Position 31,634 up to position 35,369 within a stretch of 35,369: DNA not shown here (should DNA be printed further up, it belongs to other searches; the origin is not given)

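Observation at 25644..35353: Tandem trio of paralogous giant surface proteins with one shared head and three different C-terminal fates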

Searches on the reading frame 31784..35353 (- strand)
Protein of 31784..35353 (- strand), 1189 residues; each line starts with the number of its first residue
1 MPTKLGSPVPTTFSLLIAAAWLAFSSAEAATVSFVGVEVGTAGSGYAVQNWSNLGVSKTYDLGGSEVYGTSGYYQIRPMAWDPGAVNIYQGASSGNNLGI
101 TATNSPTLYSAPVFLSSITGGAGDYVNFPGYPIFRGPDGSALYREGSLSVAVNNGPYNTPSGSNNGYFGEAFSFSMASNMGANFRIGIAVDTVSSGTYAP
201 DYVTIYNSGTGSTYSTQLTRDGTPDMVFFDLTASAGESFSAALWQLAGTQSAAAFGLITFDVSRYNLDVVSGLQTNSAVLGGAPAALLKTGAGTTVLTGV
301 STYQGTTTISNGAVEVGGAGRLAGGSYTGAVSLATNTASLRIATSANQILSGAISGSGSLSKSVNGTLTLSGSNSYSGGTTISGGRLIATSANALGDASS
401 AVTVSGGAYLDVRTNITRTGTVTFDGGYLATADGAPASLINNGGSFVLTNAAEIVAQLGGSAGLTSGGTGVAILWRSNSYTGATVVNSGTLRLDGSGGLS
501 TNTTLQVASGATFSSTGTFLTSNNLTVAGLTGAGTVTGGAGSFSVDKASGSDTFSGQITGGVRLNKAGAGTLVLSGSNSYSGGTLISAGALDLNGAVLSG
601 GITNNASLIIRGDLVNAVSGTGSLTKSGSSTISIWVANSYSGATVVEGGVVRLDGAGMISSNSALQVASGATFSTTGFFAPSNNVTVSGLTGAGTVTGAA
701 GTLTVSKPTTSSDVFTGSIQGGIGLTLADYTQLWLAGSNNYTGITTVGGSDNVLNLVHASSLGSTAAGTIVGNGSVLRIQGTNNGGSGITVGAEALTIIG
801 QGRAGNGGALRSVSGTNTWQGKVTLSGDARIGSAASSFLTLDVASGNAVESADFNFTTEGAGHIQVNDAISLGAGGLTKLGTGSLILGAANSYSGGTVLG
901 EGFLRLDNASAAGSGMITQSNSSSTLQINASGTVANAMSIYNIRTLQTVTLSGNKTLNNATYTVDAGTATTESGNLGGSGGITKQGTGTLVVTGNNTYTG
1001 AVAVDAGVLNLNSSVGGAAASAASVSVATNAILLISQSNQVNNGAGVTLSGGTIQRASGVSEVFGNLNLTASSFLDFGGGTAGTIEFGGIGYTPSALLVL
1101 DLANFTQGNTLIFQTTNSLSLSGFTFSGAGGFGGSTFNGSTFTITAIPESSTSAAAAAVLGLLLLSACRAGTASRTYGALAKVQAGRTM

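Call 3: search_protein_families(library=pfam, proteins=[window:31784-35353:-], max_evalue=0.01)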
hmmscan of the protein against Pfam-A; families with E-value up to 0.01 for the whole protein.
window:31784-35353:- (1189 aa): 1 family
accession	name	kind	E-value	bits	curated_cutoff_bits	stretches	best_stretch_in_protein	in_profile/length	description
PF12951.13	PATR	-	1.4e-36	124.7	27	7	564-592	1-29/30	Passenger-associated-transport-repeat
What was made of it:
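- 31784..35353 (-): Gene A (1189 aa): signal peptide, head, about 874-aa PATR stalk, decayed PEP-CTERM tail. PATR x7 (call 3).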

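Call 4: search_protein_families(library=ncbifam, proteins=[window:31784-35353:-], max_evalue=0.01)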
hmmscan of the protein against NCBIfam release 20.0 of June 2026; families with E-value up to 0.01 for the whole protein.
window:31784-35353:- (1189 aa): 3 families
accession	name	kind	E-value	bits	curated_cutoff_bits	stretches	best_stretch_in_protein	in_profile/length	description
TIGR02601.1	autotrns_rpt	repeat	3.5e-40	135.3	19.85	7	564-594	2-32/32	beta strand repeat protein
NF011847.1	PRK15319.1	equivalog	3.2e-19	67.7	2249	2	231-434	898-1088/2050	fibronectin-binding autotransporter adhesin ShdA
NF033865.1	fusolisin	equivalog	1.2e-11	43.5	999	4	553-594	447-488/1006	fusolisin family autotransporter serine protease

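Call 84: find_encoding_contigs(protein=window:31784-35353:-, flank=10000, max_places=4)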
Protein window:31784-35353:- (1189 aa): 1 contig read that carries it; 1 place shown.
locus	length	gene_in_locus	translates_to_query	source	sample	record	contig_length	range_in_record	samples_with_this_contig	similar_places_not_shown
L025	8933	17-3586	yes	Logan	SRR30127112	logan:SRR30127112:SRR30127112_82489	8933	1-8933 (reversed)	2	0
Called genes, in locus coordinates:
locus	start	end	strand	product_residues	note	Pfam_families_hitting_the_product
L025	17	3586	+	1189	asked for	PF12951:PATR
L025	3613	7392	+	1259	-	PF12951:PATR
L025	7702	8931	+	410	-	?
